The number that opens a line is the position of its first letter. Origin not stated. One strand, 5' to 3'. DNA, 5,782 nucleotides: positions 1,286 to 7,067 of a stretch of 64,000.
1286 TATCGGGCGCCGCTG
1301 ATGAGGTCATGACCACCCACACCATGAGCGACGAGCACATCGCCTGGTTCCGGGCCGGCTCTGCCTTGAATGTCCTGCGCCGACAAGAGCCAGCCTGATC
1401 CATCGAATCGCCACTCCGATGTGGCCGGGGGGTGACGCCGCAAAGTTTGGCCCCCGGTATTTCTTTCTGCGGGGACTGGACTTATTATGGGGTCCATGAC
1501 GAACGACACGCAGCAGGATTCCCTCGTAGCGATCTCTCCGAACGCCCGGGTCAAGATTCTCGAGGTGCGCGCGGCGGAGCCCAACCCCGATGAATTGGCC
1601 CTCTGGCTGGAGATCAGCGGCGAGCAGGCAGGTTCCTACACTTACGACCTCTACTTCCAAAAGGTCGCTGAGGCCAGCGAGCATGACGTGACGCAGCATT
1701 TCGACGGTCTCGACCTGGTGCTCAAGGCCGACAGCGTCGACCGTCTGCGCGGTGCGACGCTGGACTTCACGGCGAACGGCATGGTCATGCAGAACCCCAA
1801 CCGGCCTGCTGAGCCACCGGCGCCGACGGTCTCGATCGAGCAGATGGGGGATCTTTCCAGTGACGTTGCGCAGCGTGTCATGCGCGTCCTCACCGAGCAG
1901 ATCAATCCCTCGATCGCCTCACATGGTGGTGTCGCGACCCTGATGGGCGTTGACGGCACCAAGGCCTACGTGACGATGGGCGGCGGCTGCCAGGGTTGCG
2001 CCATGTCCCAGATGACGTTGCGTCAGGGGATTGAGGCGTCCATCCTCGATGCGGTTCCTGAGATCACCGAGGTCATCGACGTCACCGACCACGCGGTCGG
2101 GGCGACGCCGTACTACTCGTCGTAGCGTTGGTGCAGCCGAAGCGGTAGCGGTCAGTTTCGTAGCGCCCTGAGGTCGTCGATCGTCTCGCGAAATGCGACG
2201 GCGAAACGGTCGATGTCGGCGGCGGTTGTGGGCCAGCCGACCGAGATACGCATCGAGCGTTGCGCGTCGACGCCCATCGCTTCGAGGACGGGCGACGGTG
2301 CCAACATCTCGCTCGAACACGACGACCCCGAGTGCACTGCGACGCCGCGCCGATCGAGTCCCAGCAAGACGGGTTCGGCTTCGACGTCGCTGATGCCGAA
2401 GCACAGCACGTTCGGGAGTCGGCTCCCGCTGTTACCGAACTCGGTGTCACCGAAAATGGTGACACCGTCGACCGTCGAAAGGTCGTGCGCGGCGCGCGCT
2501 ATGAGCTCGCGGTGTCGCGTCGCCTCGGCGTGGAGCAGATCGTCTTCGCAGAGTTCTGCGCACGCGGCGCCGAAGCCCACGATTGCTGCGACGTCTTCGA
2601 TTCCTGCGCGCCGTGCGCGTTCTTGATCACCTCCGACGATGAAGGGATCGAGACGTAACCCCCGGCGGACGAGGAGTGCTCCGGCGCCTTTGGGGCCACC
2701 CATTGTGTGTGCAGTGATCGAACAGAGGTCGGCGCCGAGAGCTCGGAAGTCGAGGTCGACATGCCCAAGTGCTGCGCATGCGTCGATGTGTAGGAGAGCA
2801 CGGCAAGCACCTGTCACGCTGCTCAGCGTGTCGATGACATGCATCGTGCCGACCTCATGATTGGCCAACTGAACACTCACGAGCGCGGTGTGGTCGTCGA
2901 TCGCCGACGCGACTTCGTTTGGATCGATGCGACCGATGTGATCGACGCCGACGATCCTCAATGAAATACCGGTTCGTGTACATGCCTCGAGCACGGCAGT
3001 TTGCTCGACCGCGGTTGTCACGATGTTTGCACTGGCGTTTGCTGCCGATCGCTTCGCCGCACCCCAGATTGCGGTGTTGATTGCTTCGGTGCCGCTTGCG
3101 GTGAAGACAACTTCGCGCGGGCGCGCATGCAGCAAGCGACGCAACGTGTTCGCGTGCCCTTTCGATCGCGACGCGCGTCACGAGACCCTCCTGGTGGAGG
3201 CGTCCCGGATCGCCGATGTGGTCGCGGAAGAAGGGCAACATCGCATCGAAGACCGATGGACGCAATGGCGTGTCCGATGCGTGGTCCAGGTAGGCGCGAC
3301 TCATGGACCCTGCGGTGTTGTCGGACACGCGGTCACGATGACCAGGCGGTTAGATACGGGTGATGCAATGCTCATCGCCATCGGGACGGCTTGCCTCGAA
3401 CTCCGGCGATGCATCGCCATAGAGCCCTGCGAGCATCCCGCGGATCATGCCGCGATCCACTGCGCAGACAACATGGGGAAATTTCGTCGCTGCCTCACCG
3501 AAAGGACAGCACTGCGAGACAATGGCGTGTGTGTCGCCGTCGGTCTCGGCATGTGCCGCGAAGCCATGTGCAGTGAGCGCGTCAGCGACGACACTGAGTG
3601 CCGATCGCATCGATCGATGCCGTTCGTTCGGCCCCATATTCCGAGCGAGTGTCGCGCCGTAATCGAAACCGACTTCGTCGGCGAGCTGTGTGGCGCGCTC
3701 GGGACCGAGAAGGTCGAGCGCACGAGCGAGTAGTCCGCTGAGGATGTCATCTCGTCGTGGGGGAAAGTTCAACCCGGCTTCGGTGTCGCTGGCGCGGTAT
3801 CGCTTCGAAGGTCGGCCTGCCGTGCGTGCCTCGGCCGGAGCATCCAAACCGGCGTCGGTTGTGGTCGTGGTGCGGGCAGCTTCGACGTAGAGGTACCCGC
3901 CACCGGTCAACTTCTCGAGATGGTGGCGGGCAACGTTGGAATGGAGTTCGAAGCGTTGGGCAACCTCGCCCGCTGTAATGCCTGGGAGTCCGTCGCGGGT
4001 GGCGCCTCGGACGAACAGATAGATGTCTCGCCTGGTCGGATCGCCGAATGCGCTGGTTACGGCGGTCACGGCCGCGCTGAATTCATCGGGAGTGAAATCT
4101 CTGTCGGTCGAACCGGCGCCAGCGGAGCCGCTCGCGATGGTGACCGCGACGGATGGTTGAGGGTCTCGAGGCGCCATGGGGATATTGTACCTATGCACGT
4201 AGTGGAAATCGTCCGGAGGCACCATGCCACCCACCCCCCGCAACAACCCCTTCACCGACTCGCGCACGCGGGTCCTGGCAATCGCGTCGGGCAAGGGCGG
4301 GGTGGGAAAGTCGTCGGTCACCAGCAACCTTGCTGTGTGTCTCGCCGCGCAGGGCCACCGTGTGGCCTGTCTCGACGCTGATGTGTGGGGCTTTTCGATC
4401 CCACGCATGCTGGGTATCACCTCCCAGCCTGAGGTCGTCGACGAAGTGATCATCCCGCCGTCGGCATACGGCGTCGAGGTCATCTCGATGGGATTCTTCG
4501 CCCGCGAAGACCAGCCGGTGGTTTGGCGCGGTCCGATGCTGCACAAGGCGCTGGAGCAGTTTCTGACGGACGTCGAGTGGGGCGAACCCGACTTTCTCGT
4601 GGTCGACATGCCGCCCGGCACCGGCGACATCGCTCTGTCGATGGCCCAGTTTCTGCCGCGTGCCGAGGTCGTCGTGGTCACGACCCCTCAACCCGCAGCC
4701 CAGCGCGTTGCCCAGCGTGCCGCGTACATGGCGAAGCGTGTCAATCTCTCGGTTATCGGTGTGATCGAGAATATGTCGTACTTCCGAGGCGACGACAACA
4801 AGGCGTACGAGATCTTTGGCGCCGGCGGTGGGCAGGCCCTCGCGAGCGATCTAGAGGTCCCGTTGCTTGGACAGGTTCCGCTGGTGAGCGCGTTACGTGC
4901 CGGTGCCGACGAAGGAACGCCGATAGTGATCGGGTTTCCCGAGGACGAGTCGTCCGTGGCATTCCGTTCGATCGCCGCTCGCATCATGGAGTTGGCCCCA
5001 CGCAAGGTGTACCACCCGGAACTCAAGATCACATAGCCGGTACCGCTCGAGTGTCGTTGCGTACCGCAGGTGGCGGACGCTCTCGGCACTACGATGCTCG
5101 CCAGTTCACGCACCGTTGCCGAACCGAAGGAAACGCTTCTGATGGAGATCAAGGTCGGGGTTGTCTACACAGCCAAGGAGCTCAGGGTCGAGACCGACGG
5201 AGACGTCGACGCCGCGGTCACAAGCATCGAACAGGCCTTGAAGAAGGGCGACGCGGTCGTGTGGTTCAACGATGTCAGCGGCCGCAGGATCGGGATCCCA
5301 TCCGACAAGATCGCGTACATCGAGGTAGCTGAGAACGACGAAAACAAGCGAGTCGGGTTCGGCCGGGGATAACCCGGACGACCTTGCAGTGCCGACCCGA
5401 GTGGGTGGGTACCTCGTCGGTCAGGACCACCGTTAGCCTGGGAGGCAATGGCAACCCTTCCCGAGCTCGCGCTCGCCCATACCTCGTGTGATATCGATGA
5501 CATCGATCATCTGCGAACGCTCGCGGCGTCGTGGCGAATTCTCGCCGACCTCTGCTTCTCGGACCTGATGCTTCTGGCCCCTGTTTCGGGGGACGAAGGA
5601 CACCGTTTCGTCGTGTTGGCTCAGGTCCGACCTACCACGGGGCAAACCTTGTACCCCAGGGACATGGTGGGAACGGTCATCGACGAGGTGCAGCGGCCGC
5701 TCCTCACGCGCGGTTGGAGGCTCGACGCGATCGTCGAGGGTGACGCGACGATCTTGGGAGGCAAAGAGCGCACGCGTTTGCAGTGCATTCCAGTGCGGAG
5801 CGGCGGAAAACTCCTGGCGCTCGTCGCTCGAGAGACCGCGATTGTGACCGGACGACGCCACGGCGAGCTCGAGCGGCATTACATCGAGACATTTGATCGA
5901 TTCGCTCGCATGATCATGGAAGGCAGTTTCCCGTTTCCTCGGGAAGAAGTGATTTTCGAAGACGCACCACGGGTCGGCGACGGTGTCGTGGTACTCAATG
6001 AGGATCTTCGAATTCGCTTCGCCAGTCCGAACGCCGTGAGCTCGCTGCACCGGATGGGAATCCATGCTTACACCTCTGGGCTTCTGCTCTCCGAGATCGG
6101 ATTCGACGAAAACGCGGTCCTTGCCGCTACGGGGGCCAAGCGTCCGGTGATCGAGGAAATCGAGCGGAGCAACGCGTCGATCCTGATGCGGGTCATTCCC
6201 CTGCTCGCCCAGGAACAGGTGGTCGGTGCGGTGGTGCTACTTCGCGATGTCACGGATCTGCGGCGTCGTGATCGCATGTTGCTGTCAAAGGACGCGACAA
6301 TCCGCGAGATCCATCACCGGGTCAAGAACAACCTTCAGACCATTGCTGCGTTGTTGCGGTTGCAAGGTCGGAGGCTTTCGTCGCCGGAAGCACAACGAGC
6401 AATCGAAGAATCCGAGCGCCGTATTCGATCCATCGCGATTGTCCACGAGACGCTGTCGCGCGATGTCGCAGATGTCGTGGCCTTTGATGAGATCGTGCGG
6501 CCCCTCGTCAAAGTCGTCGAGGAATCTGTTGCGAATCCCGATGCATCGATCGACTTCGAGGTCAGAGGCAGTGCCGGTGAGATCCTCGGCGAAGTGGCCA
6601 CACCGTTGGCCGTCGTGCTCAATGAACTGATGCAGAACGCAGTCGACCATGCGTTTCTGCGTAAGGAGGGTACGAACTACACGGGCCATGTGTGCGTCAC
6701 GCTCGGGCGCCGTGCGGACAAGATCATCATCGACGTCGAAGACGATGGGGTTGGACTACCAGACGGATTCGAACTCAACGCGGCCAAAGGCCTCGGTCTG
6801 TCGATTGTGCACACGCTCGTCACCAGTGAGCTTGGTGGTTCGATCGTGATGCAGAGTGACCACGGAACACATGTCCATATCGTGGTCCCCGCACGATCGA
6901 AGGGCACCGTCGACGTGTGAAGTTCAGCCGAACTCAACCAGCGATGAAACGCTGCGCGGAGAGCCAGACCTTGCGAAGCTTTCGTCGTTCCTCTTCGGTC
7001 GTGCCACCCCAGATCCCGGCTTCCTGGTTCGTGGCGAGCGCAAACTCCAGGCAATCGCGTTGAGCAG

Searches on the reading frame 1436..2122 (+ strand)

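Call 60: search_protein_families(library=pfam, proteins=[window:1436-2122:+], max_evalue=0.0001)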
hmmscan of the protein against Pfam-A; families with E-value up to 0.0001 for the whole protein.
window:1436-2122:+ (229 aa): 1 family
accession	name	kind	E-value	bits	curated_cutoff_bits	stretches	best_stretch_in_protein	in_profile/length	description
PF01106.22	NifU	-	8.3e-21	74.4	27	1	148-214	1-67/67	NifU-like domain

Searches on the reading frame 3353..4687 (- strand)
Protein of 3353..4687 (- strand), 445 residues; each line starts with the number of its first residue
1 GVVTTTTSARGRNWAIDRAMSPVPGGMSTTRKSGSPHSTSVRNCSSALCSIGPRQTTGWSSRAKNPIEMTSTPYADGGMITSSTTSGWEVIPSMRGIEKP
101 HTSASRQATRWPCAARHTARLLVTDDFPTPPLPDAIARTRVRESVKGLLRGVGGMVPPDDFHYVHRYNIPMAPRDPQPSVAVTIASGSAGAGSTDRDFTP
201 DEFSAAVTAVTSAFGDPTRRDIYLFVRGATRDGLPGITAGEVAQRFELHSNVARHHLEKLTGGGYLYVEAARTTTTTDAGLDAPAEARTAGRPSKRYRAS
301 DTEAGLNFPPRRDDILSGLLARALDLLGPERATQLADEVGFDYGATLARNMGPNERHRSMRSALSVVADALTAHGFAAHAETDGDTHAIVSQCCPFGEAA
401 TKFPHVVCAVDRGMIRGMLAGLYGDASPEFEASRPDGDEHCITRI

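Call 54: search_protein_families(library=pfam, proteins=[window:3353-4687:-], max_evalue=0.0001)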
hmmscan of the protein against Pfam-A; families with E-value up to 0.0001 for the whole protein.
window:3353-4687:- (445 aa): 1 family
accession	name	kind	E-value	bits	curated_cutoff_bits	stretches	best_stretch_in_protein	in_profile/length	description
PF12840.13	HTH_20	-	1.4e-08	35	27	1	215-264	2-46/51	Helix-turn-helix domain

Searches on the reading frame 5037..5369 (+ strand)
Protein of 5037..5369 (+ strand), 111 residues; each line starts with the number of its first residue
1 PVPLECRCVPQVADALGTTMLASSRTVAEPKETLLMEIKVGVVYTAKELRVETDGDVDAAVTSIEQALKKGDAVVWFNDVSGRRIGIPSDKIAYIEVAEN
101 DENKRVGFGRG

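Call 60: search_protein_families(library=pfam, proteins=[window:5037-5369:+], max_evalue=0.0001)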
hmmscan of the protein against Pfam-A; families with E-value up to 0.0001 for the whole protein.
window:5037-5369:+ (111 aa): 1 family
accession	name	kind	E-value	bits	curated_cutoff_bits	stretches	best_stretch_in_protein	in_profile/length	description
PF11305.13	DUF3107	-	1.2e-18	67.6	27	1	36-109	1-73/73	Protein of unknown function (DUF3107)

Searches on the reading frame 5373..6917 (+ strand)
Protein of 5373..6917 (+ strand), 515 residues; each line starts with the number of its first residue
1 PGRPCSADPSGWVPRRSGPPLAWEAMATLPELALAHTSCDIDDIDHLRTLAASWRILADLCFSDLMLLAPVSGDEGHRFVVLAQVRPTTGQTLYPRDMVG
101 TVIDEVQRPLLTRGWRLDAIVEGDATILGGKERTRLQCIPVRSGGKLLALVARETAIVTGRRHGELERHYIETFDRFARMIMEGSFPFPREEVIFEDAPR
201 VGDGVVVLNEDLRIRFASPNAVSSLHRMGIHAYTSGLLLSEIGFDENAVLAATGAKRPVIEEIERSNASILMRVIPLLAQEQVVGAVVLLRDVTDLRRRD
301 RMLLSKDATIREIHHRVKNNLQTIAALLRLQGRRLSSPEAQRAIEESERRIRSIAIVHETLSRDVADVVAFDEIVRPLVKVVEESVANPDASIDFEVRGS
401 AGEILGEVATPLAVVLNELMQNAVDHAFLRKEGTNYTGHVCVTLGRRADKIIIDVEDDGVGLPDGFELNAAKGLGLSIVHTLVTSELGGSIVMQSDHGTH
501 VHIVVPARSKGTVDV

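Call 60: search_protein_families(library=pfam, proteins=[window:5373-6917:+], max_evalue=0.0001)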
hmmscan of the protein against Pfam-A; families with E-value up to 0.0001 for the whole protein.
window:5373-6917:+ (515 aa): 5 families
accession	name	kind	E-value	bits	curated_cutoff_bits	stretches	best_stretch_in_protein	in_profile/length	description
PF12282.15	GAF_PdtaS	-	1.4e-33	116.3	23.7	1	30-173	2-144/145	Histidine kinase PdtaS, GAF domain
PF07568.18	HisKA_2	-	1e-22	80.4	22.3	1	312-382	1-72/76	Histidine kinase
PF02518.31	HATPase_c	-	3.1e-13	50.6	26.4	1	409-508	3-110/111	Histidine kinase-, DNA gyrase B-, and HSP90-like ATPase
PF07536.20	HWE_HK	-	1.1e-08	36.1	22.8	1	312-383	1-70/83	HWE histidine kinase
PF13581.12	HATPase_c_2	-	2.4e-05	24.8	27.4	1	408-501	28-123/127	Histidine kinase-like ATPase domain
